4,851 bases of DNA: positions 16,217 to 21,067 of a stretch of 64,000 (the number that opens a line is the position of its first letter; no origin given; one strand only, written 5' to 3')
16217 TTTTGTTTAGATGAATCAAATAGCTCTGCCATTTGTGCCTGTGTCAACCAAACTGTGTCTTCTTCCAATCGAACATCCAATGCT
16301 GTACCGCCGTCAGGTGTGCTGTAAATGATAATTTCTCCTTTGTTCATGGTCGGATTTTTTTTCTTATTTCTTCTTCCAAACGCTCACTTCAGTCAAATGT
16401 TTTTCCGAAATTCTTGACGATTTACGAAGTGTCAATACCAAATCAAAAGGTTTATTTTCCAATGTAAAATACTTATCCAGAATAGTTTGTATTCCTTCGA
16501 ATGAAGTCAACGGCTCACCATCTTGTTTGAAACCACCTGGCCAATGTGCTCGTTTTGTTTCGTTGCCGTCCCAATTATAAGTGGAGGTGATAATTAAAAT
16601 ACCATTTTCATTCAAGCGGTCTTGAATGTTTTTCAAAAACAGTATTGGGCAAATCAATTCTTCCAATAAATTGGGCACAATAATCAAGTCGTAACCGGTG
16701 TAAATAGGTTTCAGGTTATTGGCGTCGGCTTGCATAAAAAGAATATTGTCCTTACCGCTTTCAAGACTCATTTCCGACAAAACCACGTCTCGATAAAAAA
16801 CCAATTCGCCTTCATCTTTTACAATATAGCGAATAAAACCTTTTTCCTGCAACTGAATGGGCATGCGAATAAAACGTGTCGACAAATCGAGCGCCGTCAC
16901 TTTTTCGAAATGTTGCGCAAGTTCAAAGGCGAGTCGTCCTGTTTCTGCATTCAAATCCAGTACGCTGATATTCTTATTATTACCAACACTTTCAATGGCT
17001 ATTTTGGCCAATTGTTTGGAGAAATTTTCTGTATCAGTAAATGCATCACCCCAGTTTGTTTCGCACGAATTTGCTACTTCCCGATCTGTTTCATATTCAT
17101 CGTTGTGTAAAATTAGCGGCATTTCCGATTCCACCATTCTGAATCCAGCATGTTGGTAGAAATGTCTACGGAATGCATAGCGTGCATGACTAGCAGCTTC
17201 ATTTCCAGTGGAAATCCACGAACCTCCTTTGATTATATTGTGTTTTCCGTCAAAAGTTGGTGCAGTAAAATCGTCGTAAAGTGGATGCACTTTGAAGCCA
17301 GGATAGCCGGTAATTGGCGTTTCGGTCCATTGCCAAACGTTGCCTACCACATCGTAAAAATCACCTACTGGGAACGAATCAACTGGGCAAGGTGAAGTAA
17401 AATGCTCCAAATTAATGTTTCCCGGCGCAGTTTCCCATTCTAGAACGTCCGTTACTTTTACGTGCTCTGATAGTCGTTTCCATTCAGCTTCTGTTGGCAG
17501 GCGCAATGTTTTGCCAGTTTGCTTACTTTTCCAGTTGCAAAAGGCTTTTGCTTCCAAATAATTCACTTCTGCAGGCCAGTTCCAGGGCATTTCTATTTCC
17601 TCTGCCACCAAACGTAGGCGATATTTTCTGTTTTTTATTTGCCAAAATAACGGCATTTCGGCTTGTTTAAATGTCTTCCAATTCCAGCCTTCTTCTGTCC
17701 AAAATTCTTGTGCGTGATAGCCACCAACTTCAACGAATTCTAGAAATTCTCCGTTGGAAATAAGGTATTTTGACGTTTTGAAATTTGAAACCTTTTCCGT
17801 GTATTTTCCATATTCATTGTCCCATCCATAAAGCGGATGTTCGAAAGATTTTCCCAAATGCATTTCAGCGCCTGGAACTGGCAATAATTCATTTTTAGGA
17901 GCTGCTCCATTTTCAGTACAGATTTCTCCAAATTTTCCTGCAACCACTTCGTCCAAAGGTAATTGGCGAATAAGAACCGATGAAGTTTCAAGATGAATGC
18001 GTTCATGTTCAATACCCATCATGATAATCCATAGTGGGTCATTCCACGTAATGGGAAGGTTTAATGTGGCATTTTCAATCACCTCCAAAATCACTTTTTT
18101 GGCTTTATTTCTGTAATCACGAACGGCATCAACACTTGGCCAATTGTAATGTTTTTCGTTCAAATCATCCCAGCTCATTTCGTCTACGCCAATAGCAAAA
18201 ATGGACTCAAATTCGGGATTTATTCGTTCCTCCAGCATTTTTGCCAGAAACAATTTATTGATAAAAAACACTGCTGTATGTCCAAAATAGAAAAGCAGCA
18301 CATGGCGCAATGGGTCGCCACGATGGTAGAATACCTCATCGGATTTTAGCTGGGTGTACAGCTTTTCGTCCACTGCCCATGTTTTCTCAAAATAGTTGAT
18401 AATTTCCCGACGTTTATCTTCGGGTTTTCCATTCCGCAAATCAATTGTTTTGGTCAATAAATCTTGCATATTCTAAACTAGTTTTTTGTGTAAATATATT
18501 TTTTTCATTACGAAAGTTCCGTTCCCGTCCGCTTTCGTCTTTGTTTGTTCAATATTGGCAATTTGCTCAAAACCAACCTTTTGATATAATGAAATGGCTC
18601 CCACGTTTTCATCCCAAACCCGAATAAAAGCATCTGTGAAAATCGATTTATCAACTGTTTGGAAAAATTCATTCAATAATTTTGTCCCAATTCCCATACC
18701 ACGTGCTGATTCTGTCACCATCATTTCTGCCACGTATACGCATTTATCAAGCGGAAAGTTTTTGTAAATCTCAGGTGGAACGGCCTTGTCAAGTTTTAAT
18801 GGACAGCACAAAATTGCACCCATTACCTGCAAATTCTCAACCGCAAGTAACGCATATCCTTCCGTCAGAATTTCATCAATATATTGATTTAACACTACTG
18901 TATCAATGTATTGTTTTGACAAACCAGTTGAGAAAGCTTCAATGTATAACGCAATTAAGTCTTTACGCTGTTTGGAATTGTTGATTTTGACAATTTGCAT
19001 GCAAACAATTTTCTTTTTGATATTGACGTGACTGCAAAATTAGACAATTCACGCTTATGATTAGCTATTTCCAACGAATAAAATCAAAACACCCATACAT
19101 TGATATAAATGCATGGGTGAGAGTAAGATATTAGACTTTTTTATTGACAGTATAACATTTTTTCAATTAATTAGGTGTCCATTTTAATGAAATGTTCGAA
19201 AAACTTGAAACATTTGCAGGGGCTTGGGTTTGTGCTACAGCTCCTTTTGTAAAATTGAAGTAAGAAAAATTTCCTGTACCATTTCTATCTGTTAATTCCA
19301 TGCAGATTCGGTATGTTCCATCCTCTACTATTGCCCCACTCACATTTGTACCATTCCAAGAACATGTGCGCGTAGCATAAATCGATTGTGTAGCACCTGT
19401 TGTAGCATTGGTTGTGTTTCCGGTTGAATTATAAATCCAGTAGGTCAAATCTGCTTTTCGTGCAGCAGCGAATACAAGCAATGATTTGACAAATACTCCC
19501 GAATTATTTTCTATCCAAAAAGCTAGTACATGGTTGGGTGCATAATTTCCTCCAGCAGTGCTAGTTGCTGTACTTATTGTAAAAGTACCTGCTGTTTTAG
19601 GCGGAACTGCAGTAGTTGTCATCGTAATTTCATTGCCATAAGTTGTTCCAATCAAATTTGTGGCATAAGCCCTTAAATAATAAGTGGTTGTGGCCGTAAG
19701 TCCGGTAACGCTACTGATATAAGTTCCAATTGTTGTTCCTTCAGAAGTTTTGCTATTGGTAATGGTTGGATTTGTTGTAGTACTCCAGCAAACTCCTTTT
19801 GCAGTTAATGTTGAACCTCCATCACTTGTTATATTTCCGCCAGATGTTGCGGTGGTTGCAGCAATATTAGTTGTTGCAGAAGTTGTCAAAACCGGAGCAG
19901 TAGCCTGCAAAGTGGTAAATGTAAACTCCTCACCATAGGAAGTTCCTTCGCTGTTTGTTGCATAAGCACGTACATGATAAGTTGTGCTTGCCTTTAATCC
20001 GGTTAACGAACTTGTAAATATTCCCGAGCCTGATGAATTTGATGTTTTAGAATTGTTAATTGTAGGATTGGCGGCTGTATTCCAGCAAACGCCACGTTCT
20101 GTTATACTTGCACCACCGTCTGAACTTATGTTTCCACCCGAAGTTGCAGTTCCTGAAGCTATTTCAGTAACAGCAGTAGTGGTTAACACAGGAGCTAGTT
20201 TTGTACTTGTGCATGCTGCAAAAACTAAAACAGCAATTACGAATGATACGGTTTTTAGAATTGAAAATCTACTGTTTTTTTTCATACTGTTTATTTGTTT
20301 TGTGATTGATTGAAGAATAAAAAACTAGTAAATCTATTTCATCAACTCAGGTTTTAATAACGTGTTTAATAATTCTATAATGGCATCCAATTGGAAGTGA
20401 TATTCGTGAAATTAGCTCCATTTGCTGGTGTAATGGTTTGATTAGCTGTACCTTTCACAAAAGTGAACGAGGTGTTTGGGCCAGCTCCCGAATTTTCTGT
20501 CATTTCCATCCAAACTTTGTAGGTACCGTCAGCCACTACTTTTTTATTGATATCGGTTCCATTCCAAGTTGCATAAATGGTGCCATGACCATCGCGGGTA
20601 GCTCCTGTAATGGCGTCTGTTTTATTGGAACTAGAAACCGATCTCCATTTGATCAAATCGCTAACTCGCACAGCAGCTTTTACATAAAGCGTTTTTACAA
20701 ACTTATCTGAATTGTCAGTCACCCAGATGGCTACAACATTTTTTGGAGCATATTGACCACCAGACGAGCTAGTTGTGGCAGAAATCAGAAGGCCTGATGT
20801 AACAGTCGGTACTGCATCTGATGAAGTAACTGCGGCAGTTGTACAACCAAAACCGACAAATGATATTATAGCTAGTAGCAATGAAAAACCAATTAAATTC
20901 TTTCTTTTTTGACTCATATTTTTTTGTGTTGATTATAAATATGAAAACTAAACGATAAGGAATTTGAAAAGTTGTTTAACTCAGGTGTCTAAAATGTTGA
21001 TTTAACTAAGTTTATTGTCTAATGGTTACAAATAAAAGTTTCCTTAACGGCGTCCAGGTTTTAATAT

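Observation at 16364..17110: OvoA methyltransferase domain appears degenerate, predicting unmethylated 5-thiohistidine rather than ovothiol A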

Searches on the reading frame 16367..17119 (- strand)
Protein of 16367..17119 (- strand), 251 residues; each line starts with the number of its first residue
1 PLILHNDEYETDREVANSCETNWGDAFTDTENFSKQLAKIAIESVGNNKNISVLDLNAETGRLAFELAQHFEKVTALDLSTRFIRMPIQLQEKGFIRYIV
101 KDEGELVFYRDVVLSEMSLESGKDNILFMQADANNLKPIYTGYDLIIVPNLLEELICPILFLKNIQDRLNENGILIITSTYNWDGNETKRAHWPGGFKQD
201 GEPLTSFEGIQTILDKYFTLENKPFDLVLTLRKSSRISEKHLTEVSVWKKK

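Call 20: search_protein_representatives(protein=window:16367-17119:-)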
Query: 251 residues. Proteins with E-value up to 0.001 (for the whole library): 823; up to 1e-10: 366; up to 1e-30: 43. The best 150 are listed.
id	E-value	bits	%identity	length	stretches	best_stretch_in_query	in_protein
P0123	8.3e-106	369.6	70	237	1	15-251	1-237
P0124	8.3e-66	238.6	48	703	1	5-251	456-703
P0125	4.5e-62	226.3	50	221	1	40-251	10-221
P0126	3.4e-61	223.5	47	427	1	1-250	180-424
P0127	2.9e-60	220.4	64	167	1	86-251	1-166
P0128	2.2e-58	214.2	44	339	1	7-250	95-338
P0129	5.8e-55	203.1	39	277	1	5-250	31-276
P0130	3.9e-48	180.7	36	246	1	8-250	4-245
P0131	4.1e-47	177.4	44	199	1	55-251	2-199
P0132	9.5e-47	176.2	42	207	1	52-250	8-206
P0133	1.3e-45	172.4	66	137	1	129-250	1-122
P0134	3.0e-44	168.0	71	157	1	54-166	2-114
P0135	2.2e-42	161.9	37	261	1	6-250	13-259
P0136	1.2e-41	159.5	37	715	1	7-251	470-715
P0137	3.2e-41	158.0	36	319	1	38-249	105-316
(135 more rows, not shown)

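Call 38: search_solved_structures(query=window:16367-17119:-, show_alignments=3, max_evalue=1e-10)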
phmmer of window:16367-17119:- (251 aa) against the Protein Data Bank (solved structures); distinct sequences matched with E-value up to 1e-10: 3.
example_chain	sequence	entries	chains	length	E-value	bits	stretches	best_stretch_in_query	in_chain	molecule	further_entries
8khq_A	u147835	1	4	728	5.3e-56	193.3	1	5-250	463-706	5-histidylcysteine sulfoxide synthase/putative 4-mercaptohistidine N1-methyltranferase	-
9bxl_A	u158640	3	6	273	1.2e-40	143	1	6-249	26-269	5-thiohistidine N-methyltransferase OvoM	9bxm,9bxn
9bxh_A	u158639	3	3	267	3.6e-32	115.3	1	6-250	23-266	5-selenohistidine N-methyltransferase OvsM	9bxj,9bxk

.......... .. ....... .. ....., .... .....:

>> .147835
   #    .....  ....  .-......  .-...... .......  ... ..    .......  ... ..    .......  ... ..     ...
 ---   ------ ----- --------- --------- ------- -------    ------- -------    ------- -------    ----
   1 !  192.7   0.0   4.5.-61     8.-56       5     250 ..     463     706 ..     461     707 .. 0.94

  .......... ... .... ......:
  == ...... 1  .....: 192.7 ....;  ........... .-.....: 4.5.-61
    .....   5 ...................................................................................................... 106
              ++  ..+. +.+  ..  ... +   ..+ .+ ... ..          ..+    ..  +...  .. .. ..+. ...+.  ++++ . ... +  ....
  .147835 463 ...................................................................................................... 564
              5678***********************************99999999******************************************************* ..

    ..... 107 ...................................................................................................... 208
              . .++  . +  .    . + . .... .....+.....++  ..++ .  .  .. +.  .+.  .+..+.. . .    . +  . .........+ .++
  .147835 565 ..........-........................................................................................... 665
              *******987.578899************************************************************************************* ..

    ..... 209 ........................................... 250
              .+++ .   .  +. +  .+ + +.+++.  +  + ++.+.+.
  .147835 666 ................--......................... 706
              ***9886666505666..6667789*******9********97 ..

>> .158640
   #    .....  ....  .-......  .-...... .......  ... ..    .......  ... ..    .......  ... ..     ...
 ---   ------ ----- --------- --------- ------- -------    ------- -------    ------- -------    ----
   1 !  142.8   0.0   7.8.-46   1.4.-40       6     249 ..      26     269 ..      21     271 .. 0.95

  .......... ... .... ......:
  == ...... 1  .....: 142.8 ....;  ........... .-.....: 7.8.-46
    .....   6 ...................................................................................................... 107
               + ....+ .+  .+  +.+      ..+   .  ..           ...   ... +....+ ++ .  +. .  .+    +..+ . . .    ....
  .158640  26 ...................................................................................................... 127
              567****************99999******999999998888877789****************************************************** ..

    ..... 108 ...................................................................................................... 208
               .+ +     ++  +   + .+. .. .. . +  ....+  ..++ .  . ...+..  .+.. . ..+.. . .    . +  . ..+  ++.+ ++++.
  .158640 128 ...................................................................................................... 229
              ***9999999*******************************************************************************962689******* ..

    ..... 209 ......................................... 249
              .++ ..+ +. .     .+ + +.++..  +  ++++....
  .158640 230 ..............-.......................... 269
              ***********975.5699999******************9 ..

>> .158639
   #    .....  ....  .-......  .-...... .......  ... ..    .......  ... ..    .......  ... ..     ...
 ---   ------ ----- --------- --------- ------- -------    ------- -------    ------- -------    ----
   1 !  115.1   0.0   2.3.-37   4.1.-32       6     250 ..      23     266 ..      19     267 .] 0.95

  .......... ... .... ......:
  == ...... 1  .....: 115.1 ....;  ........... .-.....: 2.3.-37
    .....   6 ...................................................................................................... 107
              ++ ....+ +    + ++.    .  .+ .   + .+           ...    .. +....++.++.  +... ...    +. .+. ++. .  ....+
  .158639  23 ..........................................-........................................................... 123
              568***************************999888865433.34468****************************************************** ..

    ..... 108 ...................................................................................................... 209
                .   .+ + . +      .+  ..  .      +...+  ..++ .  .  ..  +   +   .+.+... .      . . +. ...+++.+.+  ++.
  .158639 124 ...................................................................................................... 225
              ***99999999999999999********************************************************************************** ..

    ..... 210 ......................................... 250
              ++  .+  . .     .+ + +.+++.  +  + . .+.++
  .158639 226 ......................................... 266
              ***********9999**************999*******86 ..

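Call 52: predict_structure(alignment_id=A1)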
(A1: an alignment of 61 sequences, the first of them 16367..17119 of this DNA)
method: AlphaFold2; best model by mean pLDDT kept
length: 251 residues; sequences in the alignment: 61
mean_pLDDT: 93.0   pTM: 0.90
mean pLDDT of the five models: 93.0, 92.6, 92.4, 91.4, 91.2
residues with pLDDT >= 90: 214; 70-90: 27; 50-70: 10; < 50: 0
segments of 3 or more residues with pLDDT < 50: none
pLDDT, mean of each block of 10 residues (from residue 1): 72 93 76 94 91 97 97 97 95 94 90 93 96 94 98 95 97 97 86 93 96 98 96 89 97 95
secondary structure, 60 per line:
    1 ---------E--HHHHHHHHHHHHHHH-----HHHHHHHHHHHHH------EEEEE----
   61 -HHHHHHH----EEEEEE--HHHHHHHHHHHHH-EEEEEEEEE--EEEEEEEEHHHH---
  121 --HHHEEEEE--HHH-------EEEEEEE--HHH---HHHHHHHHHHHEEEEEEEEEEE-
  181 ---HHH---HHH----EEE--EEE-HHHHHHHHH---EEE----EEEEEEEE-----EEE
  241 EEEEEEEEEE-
elements in order: H13-27 H33-45 E52-56 H62-68 E73-78 H81-93 E95-103 E106-113 H114-117 E126-130 E143-149 H158-168 E169-179 E197-199 E202-204 H206-214 E218-220 E225-232 E238-250

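Call 56: fold_search(model_id=the predicted structure, library=pdb)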
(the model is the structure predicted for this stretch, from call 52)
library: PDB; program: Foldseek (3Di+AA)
matches with E <= 10: 1917; with E <= 0.001: 1529
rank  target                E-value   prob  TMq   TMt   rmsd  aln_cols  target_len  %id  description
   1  8khq_A                7.8e-33  1.00  0.94  0.35   1.7       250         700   40  Bifunctional sulfoxide synthase OvoA_Th2 in complex with histidine and cysteine (released 2023-12-06)
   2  8khq_B                1.0e-32  1.00  0.94  0.35   1.7       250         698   40  Bifunctional sulfoxide synthase OvoA_Th2 in complex with histidine and cysteine (released 2023-12-06)
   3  8khq_D                2.9e-32  1.00  0.94  0.35   1.7       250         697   40  Bifunctional sulfoxide synthase OvoA_Th2 in complex with histidine and cysteine (released 2023-12-06)
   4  8khq_C                4.1e-32  1.00  0.92  0.34   1.6       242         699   42  Bifunctional sulfoxide synthase OvoA_Th2 in complex with histidine and cysteine (released 2023-12-06)
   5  9bxl_B                1.7e-29  1.00  0.92  0.95   1.7       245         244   35  OvoM from Sulfuricurvum sp. isolate STB_99, an ovothiol-biosynthetic N-methyltransferase in complex with SAM (released 2025-01-08)
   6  9bxm_A                2.8e-29  1.00  0.90  0.94   1.6       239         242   34  OvoM from Sulfuricurvum sp. isolate STB_99, a SAM-dependent N-methyltransferase involved in ovothiol biosynthesis (released 2025-01-08)
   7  9bxn_A                5.5e-29  1.00  0.91  0.92   2.2       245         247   36  OvoM from Sulfuricurvum sp. isolate STB_99, an ovothiol-biosynthetic N-methyltransferase in complex with 5-thiohistidi (released 2025-01-08)
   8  9bxl_A                1.8e-28  1.00  0.91  0.93   2.2       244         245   35  OvoM from Sulfuricurvum sp. isolate STB_99, an ovothiol-biosynthetic N-methyltransferase in complex with SAM (released 2025-01-08)
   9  9bxj                  2.1e-28  1.00  0.91  0.94   2.1       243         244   31  OvsM from Marinimicrobium koreense, an ovoselenol-biosynthetic N-methyltransferase in complex with SAM (released 2025-01-08)
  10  9bxh                  6.1e-28  1.00  0.89  0.94   1.8       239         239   30  OvsM from Marinimicrobium koreense, a SAM-dependent N-methyltransferase involved in ovoselenol biosynthesis (released 2025-01-08)
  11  9bxk                  1.4e-27  1.00  0.91  0.93   3.5       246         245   30  OvsM from Marinimicrobium koreense, an ovoselenol-biosynthetic N-methyltransferase in complex with 5-selenohistidine and (released 2025-01-08)
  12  7rkl_D                1.2e-11  1.00  0.57  0.56   7.5       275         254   14  Structure of Nicotinamide N-Methyltransferase (NNMT) in complex with II399 (P1 space group) (released 2022-07-20)
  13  7sok_A                2.4e-11  1.00  0.57  0.55   8.1       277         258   13  Structure of Nicotinamide N-Methyltransferase (NNMT) in complex with inhibitor II329 (released 2022-11-02)
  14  6pvs_D                2.9e-11  1.00  0.58  0.56   7.2       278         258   14  Structure of Nicotinamide N-Methyltransferase (NNMT) in complex with inhibitor LL320 (released 2019-11-27)
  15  7rkl_C                3.1e-11  1.00  0.59  0.58   7.4       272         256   14  Structure of Nicotinamide N-Methyltransferase (NNMT) in complex with II399 (P1 space group) (released 2022-07-20)
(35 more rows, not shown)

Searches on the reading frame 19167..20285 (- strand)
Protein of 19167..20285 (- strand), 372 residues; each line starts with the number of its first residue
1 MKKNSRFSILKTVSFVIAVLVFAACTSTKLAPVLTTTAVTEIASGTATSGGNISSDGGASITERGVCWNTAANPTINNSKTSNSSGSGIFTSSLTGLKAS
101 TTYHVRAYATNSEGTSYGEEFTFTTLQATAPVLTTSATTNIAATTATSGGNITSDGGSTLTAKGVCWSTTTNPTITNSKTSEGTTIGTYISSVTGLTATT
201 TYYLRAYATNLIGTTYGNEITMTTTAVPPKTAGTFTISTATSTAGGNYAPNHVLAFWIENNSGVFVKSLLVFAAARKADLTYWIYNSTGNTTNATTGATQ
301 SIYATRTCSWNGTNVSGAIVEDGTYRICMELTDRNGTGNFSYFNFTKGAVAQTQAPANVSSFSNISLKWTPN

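Call 49: search_protein_families(library=pfam, proteins=[window:19167-20285:-], max_evalue=0.001)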
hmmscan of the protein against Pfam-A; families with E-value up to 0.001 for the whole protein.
window:19167-20285:- (372 aa): 3 families
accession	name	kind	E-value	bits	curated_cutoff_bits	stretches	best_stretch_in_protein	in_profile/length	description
PF10029.15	DUF2271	-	1.6e-05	25.1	27.3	1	254-346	21-117/136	Predicted periplasmic protein (DUF2271)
PF13860.13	FlgD_ig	-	3.9e-05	24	27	1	279-332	23-76/79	FlgD Ig-like domain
PF16974.11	NAR2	-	0.00064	19.7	26.6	0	90-121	93-126/142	High-affinity nitrate transporter accessory, Ig-like domain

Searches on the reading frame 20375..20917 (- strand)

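Call 49: search_protein_families(library=pfam, proteins=[window:20375-20917:-], max_evalue=0.001)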
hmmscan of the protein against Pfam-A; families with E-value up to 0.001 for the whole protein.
window:20375-20917:- (180 aa): 1 family
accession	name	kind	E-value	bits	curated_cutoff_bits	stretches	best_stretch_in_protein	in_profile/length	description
PF10029.15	DUF2271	-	5.6e-11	42.8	27.3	1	59-153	18-116/136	Predicted periplasmic protein (DUF2271)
